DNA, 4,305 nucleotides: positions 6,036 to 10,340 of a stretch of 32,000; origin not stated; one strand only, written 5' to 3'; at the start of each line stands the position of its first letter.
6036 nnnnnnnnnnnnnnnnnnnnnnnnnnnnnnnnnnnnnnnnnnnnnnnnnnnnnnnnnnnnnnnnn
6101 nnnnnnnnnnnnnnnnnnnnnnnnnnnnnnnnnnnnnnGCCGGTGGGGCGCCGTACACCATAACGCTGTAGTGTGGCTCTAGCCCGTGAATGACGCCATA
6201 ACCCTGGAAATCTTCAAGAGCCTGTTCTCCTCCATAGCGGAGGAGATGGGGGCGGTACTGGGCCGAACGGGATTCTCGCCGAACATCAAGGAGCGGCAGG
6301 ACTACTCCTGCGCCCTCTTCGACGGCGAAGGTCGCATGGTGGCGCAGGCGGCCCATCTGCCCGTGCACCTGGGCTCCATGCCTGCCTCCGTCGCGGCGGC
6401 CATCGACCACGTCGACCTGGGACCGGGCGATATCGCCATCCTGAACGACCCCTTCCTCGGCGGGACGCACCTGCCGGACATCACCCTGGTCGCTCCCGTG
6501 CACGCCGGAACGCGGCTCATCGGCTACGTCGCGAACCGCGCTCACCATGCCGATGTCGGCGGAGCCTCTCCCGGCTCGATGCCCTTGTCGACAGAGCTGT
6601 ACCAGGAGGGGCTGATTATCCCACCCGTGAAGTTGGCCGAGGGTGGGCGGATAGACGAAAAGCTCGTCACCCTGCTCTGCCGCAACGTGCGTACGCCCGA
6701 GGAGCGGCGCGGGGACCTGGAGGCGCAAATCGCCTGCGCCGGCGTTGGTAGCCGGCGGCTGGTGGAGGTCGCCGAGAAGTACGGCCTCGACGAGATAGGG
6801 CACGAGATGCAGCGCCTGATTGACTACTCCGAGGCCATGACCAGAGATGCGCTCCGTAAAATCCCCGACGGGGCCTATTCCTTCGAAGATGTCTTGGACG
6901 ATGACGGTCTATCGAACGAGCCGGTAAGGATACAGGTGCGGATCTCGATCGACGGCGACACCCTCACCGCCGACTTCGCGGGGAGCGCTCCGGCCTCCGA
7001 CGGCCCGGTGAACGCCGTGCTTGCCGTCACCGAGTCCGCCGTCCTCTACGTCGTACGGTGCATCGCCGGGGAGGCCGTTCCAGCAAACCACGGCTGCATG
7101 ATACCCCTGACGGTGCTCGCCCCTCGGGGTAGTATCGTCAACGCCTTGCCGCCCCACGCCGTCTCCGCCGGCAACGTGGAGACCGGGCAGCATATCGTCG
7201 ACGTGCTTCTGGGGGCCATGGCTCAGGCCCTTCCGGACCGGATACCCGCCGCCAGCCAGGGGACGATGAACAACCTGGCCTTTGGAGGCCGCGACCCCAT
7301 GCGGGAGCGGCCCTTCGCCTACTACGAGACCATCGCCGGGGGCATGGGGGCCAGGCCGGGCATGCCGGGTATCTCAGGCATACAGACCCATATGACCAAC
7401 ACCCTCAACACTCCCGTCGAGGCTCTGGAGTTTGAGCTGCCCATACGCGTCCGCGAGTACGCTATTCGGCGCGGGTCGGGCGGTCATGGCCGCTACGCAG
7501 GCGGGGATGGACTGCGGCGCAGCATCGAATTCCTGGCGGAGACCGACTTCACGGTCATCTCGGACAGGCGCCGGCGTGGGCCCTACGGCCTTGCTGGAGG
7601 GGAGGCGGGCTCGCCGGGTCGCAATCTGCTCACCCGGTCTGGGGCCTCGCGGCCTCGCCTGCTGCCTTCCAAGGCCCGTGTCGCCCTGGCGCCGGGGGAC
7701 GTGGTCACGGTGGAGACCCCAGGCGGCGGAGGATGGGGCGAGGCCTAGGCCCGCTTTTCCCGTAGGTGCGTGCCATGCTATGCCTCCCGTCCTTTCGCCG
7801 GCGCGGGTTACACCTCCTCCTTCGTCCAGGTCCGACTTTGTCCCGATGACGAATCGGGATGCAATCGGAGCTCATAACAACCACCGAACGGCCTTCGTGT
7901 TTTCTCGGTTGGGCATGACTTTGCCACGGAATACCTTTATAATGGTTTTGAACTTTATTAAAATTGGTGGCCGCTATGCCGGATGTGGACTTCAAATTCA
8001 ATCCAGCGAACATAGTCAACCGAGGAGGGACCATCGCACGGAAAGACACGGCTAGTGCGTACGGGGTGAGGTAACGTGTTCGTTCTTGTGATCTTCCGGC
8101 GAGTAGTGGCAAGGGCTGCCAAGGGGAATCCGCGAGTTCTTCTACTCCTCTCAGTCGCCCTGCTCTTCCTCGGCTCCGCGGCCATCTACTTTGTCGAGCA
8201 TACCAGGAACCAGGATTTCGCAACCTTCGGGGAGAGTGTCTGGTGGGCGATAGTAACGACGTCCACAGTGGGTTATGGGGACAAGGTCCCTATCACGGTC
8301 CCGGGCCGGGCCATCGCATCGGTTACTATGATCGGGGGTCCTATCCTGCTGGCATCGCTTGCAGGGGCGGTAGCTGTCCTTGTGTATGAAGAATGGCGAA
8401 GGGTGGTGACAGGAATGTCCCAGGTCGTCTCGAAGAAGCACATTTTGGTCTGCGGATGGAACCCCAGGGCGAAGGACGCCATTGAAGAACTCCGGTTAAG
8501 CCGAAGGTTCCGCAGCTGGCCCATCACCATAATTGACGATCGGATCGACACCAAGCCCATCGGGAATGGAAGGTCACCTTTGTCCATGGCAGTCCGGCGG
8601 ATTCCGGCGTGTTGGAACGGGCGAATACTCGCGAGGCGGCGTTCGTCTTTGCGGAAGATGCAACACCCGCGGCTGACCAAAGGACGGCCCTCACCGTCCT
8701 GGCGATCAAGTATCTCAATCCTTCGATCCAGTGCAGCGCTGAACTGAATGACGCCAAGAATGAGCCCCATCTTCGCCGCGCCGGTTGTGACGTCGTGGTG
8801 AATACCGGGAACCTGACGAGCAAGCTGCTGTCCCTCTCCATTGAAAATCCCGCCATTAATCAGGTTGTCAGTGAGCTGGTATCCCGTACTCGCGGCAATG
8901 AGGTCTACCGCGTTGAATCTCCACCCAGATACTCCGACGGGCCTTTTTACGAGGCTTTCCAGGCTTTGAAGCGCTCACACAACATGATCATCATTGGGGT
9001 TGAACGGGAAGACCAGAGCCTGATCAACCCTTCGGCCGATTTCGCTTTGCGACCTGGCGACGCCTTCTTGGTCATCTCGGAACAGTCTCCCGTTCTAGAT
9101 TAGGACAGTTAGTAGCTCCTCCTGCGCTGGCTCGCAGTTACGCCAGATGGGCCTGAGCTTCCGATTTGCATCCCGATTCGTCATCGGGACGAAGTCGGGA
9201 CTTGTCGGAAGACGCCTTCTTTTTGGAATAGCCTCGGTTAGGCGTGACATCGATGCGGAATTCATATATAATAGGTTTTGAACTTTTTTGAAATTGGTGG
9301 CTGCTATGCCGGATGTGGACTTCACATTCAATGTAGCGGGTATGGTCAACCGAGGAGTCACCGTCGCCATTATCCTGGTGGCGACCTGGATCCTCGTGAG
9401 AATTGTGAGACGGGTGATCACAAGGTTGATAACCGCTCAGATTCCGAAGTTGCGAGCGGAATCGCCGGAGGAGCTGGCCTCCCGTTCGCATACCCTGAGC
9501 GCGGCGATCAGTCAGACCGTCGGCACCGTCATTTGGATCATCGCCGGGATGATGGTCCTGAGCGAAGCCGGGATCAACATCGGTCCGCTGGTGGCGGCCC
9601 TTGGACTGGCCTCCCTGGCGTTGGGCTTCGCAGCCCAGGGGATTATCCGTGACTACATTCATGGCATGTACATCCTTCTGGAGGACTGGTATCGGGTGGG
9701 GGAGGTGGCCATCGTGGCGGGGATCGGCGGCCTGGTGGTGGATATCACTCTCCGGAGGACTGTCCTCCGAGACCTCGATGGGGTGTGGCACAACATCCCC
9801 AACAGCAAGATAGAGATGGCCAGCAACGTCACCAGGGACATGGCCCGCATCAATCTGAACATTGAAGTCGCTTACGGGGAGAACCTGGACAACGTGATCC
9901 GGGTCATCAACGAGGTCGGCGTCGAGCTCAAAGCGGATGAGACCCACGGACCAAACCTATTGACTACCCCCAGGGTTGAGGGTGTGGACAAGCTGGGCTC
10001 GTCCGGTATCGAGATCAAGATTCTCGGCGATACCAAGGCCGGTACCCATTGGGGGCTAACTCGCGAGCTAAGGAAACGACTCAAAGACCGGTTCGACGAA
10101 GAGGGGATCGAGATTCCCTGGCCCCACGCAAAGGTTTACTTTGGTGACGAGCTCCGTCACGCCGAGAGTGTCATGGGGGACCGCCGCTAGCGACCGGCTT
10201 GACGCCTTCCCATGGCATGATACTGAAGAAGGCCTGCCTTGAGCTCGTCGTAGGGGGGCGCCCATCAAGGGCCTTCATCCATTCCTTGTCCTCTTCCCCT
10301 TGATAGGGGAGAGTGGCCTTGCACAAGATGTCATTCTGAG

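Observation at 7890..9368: The same ~145-nt promoter/leader/5'-CDS module is duplicated in front of two different ion-channel genes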

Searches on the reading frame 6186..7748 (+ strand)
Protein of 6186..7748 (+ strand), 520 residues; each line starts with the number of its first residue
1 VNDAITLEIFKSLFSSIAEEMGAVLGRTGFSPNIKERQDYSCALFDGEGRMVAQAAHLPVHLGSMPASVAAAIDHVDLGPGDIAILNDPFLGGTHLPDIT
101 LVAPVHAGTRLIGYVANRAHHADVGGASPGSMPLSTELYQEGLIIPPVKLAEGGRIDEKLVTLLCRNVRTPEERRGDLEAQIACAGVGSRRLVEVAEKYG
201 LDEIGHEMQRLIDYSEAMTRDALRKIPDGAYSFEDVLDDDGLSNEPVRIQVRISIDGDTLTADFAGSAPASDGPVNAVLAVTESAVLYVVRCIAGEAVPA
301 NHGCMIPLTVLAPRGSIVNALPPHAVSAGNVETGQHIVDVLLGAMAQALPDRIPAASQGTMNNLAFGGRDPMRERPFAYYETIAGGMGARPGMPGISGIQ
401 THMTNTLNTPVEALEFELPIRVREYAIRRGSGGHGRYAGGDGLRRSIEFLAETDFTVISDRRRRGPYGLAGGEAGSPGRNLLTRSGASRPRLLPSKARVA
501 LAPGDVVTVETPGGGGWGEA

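Call 8: search_protein_families(library=pfam, proteins=[window:6186-7748:+])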
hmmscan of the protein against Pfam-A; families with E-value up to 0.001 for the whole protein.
window:6186-7748:+ (520 aa): 1 family
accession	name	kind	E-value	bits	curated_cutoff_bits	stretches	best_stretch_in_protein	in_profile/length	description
PF02538.19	Hydantoinase_B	-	3e-209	696.2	26.8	1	3-519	1-518/519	Hydantoinase B/oxoprolinase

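Call 10: find_encoding_contigs(protein=window:6186-7748:+, flank=10000, max_places=10)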
Protein window:6186-7748:+ (520 aa): no gene with exactly this product is on record in the collection.

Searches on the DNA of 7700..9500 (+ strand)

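Call 47: search_rna_families(source=window, start=7700, end=9500, threshold=evalue, max_evalue=1)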
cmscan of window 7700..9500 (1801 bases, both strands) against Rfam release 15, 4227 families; matches with E-value up to 1: 1.
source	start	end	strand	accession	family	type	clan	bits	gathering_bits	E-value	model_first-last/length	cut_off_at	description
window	8748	8797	-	RF00030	RNase_MRP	Gene; ribozyme;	CL00002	15.2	50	0.087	1-266/266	no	RNase MRP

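Call 57: search_dna_similar(query=window:7800-9400:+, collection=plasmids, mode=distant, max_rows=5)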
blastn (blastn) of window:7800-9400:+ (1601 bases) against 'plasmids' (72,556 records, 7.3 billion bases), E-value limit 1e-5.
No match.

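Call 58: search_dna_similar(query=window:7800-9400:+, collection=phages, mode=distant, max_rows=5)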
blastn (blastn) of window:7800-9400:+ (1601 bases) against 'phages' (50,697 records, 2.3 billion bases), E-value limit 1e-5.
No match.

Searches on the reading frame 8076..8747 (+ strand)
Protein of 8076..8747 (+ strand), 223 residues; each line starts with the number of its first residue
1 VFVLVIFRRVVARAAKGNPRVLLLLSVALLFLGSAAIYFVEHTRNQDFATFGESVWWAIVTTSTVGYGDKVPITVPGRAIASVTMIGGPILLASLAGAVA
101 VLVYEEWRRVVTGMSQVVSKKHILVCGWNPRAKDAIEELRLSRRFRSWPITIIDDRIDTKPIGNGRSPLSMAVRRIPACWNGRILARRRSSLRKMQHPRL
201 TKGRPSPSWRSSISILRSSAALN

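Call 8: search_protein_families(library=pfam, proteins=[window:8076-8747:+])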
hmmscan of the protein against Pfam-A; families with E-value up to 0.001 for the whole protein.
window:8076-8747:+ (223 aa): 2 families
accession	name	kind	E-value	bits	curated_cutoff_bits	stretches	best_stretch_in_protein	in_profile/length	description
PF07885.22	Ion_trans_2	-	8.3e-14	51.7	22.5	1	29-101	5-75/79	Ion channel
PF00520.37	Ion_trans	-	1.2e-08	34.9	25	1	12-100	123-230/241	Ion transport protein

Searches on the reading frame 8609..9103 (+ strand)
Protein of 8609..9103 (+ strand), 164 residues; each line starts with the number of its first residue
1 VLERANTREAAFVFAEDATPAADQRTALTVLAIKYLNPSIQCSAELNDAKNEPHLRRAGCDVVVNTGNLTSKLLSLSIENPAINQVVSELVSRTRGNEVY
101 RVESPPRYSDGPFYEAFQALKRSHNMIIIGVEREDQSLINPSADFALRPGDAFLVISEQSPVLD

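Call 8: search_protein_families(library=pfam, proteins=[window:8609-9103:+])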
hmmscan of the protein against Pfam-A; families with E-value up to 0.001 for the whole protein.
window:8609-9103:+ (164 aa): 3 families
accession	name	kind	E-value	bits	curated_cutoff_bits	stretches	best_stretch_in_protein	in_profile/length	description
PF02254.24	TrkA_N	-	5.1e-05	24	23.8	1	2-65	55-115/116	TrkA-N domain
PF02080.26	TrkA_C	-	9e-05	22.7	27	1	121-159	23-60/71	TrkA-C domain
PF06241.17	Castor_Poll_mid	-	0.00018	21.9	26.7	1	69-159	3-90/104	Castor and Pollux, part of voltage-gated ion channel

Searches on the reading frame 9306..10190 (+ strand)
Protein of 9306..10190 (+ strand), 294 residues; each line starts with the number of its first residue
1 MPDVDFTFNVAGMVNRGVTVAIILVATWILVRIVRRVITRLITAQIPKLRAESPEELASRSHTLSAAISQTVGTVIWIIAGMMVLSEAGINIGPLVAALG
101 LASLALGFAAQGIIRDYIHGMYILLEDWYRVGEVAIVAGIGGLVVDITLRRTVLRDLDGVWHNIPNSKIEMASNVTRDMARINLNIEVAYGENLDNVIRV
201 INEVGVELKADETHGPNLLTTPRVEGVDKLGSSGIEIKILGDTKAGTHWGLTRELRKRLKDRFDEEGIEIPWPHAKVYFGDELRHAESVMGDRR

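Call 8: search_protein_families(library=pfam, proteins=[window:9306-10190:+])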
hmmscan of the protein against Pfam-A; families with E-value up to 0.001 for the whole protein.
window:9306-10190:+ (294 aa): 3 families
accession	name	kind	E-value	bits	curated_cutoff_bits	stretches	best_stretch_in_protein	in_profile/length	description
PF00924.24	MS_channel_2nd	-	8.6e-12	45.4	20.2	1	113-175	2-66/68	Mechanosensitive ion channel, beta-domain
PF21088.3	MS_channel_1st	-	3.5e-08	33.7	23.1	1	75-111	6-42/42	Mechanosensitive ion channel, transmembrane helices 2/3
PF21082.3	MS_channel_3rd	-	2e-07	31.7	21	1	182-270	1-88/88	Mechanosensitive ion channel MscS, C-terminal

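Call 9: find_encoding_contigs(protein=window:9306-10190:+, flank=10000, max_places=10)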
Protein window:9306-10190:+ (294 aa): no gene with exactly this product is on record in the collection.

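Call 11: find_homologous_proteins(query=window:9306-10190:+, max_evalue=1e-10)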
Query window:9306-10190:+ (294 aa): 3024 proteins with E <= 1e-10 among 8000 candidates; the best 120 are listed.
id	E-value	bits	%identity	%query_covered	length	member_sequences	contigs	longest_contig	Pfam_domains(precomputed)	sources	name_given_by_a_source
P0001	6.6e-187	638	100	100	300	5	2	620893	PF21088.3,PF00924.25,PF21082.3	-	-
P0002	4.6e-146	504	75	100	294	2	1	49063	PF21088.3,PF00924.25,PF21082.3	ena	-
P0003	4.7e-141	487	74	100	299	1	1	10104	PF21088.3,PF00924.25,PF21082.3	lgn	-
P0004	1.5e-139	482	72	100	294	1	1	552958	PF21088.3,PF00924.25,PF21082.3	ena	-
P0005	4.5e-118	412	66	96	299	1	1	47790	PF21088.3,PF00924.25,PF21082.3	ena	-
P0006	2.2e-117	409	67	96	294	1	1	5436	PF21088.3,PF00924.25,PF21082.3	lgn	-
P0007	5.2e-117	408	65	96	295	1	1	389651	PF21088.3,PF00924.25,PF21082.3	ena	-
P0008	2.0e-116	406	64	97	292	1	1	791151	PF21088.3,PF00924.25,PF21082.3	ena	-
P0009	5.7e-116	405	64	99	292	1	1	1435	PF21088.3,PF00924.25,PF21082.3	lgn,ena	-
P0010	5.2e-115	402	65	96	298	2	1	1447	PF21088.3,PF00924.25,PF21082.3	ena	-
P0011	2.9e-114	399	64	96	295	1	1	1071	PF21088.3,PF00924.25,PF21082.3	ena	-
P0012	8.5e-114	398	62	99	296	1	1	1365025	PF21088.3,PF00924.25,PF21082.3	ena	-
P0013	3.9e-113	396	65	95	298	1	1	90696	PF21088.3,PF00924.25,PF21082.3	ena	-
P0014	1.2e-112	394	63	96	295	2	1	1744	PF21088.3,PF00924.25,PF21082.3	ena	-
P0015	4.7e-112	392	63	96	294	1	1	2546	PF21088.3,PF00924.25,PF21082.3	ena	-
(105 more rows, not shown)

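Call 12: find_encoding_contigs(protein=P0001, flank=10000, max_places=6)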
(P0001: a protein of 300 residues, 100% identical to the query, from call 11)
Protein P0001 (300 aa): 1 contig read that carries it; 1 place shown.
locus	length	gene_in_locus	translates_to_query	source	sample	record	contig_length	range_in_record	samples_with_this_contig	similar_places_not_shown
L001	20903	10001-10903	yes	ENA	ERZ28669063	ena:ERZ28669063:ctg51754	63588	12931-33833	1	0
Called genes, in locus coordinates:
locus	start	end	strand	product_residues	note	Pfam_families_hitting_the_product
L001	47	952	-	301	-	PF00561:Abhydrolase_1, PF12146:Hydrolase_4, PF12697:Abhydrolase_6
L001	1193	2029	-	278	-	PF01261:AP_endonuc_2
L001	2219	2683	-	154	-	PF00578:AhpC-TSA, PF08534:Redoxin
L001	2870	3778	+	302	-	PF01370:Epimerase, PF05368:NmrA (weak), PF16363:GDP_Man_Dehyd (faint), PF08338:DUF1731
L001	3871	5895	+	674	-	PF05378:Hydant_A_N, PF01968:Hydantoinase_A, PF19278:Hydant_A_C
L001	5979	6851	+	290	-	PF00296:Bac_luciferase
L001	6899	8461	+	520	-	PF02538:Hydantoinase_B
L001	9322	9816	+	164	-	-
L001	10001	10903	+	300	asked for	PF21088:MS_channel_1st, PF00924:MS_channel_2nd, PF21082:MS_channel_3rd (weak)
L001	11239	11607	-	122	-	PF25653:HMG-CoA_red_N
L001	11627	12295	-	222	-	PF00596:Aldolase_II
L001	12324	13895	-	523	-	PF00370:FGGY_N, PF02782:FGGY_C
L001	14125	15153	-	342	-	PF00389:2-Hacid_dh, PF02826:2-Hacid_dh_C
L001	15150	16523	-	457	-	PF00890:FAD_binding_2 (weak), PF01266:DAO (weak), PF07992:Pyr_redox_2 (faint), PF12831:FAD_oxidored (weak), PF01593:Amino_oxidase, PF13450:NAD_binding_8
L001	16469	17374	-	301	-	PF00494:SQS_PSY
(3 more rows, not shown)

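Call 13: find_encoding_contigs(protein=P0002, flank=10000, max_places=4)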
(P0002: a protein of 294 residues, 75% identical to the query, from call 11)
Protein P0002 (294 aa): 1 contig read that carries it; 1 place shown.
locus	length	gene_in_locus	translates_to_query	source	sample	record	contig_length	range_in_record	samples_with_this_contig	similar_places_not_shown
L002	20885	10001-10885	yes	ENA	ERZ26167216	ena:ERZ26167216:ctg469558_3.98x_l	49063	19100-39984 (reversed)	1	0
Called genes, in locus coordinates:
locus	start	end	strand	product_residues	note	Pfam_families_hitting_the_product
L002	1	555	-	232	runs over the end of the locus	PF14804:Jag_N, PF13083:KH_KhpA-B, PF01424:R3H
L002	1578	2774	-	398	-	PF13570:Beta-prop_ACSF4, PF13360:PQQ_2, PF01011:PQQ (weak)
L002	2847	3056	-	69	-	PF01809:YidD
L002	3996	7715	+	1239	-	PF02811:PHP, PF07733:DNA_pol3_alpha, PF17657:DNA_pol3_finger, PF14579:HHH_6, PF01336:tRNA_anti-codon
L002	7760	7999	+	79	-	PF09413:DUF2007 (weak)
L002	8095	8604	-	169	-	PF02870:Methyltransf_1N (weak), PF01035:DNA_binding_1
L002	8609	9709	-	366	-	PF20030:bpMoxR, PF00004:AAA (weak), PF07726:AAA_3, PF07728:AAA_5, PF17863:AAA_lid_2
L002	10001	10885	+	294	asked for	PF21088:MS_channel_1st, PF00924:MS_channel_2nd, PF21082:MS_channel_3rd (weak)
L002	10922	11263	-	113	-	PF21006:NHase_beta_N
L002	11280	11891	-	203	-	PF02979:NHase_alpha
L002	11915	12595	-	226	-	PF21006:NHase_beta_N, PF02211:NHase_beta_C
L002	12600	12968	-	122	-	PF25653:HMG-CoA_red_N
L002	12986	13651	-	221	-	PF00596:Aldolase_II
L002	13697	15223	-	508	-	PF00370:FGGY_N, PF02782:FGGY_C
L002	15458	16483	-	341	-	PF00389:2-Hacid_dh, PF02826:2-Hacid_dh_C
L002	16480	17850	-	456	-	PF00070:Pyr_redox (faint), PF00890:FAD_binding_2 (weak), PF01134:GIDA (faint), PF01266:DAO, PF03486:HI0933_like (faint), PF12831:FAD_oxidored, PF01593:Amino_oxidase, PF13450:NAD_binding_8, +1 more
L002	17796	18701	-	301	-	PF00494:SQS_PSY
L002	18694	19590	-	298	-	PF00494:SQS_PSY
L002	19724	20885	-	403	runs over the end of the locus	PF04551:GcpE, PF26540:GcpE_C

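Call 14: find_encoding_contigs(protein=P0004, flank=10000, max_places=4)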
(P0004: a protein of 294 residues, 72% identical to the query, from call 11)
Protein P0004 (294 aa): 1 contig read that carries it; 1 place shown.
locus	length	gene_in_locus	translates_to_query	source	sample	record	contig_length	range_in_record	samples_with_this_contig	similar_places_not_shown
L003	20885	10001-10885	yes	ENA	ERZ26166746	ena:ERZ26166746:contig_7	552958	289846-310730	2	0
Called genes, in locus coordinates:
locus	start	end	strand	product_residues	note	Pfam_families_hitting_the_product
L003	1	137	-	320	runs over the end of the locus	PF01548:DEDD_Tnp_IS110, PF02371:Transposase_20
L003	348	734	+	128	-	PF07736:CM_1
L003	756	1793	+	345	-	PF18152:DAHP_snth_FXD, PF00793:DAHP_synth_1, PF03102:NeuB (weak)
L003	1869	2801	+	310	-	PF06574:FAD_syn, PF01467:CTP_transf_like (weak), PF01687:Flavokinase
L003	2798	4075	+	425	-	PF00579:tRNA-synt_1b, PF22421:SYY_C-terminal (weak), PF01479:S4 (weak)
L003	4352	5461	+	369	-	PF00266:Aminotran_5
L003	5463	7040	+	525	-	PF00389:2-Hacid_dh, PF02826:2-Hacid_dh_C, PF19304:PGDH_inter, PF01842:ACT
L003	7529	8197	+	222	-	PF07638:Sigma70_ECF (weak), PF04542:Sigma70_r2, PF08281:Sigma70_r4_2, PF04545:Sigma70_r4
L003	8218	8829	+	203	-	-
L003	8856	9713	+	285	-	PF04402:SIMPL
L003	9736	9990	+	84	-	-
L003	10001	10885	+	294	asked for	PF21088:MS_channel_1st, PF00924:MS_channel_2nd, PF21082:MS_channel_3rd (weak)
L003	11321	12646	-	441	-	PF13701:DDE_Tnp_1_4, PF01609:DDE_Tnp_1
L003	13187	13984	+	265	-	PF00106:adh_short, PF08659:KR, PF23441:SDR (weak), PF13561:adh_short_C2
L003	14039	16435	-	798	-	PF01588:tRNA_bind, PF03483:B3_4, PF03484:B5, PF17759:tRNA_synthFbeta, PF03147:FDX-ACB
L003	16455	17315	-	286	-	PF18863:AbiJ_NTD4, PF14355:Abi_C (faint)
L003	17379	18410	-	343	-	PF01118:Semialdhyde_dh, PF22698:Semialdhyde_dhC_1, PF02774:Semialdhyde_dhC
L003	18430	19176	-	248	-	PF00730:HhH-GPD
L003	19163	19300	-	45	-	-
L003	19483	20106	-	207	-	PF11376:DUF3179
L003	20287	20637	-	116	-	-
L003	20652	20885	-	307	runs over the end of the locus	PF02985:HEAT (faint), PF12717:Cnd1 (faint), PF13513:HEAT_EZ (faint), PF13646:HEAT_2 (weak), PF00514:Arm (faint), PF03130:HEAT_PBS (faint), PF13646:HEAT_2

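Call 38: find_encoding_contigs(protein=P0003, flank=10000, max_places=3)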
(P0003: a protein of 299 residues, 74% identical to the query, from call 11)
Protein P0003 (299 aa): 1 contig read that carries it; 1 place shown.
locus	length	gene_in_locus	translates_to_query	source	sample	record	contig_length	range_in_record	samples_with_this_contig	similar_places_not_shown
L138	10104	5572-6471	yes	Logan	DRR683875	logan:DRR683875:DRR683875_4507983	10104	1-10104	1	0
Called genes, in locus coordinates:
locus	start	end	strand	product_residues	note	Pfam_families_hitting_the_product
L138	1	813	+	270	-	?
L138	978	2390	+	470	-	PF02538:Hydantoinase_B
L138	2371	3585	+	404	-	PF04909:Amidohydro_2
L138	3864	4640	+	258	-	PF03328:HpcH_HpaI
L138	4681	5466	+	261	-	PF04909:Amidohydro_2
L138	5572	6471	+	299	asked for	PF21088:MS_channel_1st, PF00924:MS_channel_2nd, PF21082:MS_channel_3rd (weak)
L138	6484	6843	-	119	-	PF21006:NHase_beta_N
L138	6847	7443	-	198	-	PF02979:NHase_alpha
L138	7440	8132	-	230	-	PF21006:NHase_beta_N, PF02211:NHase_beta_C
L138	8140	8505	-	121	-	PF25653:HMG-CoA_red_N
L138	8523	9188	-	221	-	PF00596:Aldolase_II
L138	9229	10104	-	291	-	?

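Call 39: find_encoding_contigs(protein=P0005, flank=10000, max_places=3)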
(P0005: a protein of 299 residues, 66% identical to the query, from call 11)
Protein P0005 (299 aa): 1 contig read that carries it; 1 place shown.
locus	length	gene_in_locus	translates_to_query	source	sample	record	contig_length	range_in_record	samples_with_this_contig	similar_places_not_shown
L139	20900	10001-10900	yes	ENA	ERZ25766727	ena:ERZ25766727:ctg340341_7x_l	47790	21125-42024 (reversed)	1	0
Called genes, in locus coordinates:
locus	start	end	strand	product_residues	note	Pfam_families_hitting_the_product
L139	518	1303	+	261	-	PF00483:NTP_transferase, PF01128:IspD (weak), PF12804:NTP_transf_3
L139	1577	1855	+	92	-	-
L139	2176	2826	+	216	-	PF12710:HAD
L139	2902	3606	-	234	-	-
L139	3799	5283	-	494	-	PF13485:Peptidase_MA_2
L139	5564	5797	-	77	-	PF13192:Thioredoxin_3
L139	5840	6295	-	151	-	PF23357:DUF7088 (faint)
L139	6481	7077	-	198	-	PF01066:CDP-OH_P_transf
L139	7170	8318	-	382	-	PF13439:Glyco_transf_4, PF13579:Glyco_trans_4_4, PF20706:GT4-conflict (weak), PF00534:Glycos_transf_1, PF13692:Glyco_trans_1_4, PF13524:Glyco_trans_1_2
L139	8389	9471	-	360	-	PF01658:Inos-1-P_synth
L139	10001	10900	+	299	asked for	PF21088:MS_channel_1st, PF00924:MS_channel_2nd, PF21082:MS_channel_3rd (weak)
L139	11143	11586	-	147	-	PF22684:LFE_1968-like, PF24724:DUF7676 (faint)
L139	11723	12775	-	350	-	PF00389:2-Hacid_dh, PF02826:2-Hacid_dh_C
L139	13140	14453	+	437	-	PF00483:NTP_transferase, PF12804:NTP_transf_3, PF25084:LbH_EIF2B, PF25087:GMPPB_C (faint), PF00132:Hexapep (weak), PF14602:Hexapep_2 (weak)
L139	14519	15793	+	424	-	PF01595:CNNM, PF00571:CBS, PF03471:CorC_HlyC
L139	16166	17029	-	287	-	PF01391:Collagen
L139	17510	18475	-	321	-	PF12911:OppC_N, PF00528:BPD_transp_1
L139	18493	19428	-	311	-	PF19300:BPD_transp_1_N, PF00528:BPD_transp_1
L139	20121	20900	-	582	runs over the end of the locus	PF00496:SBP_bac_5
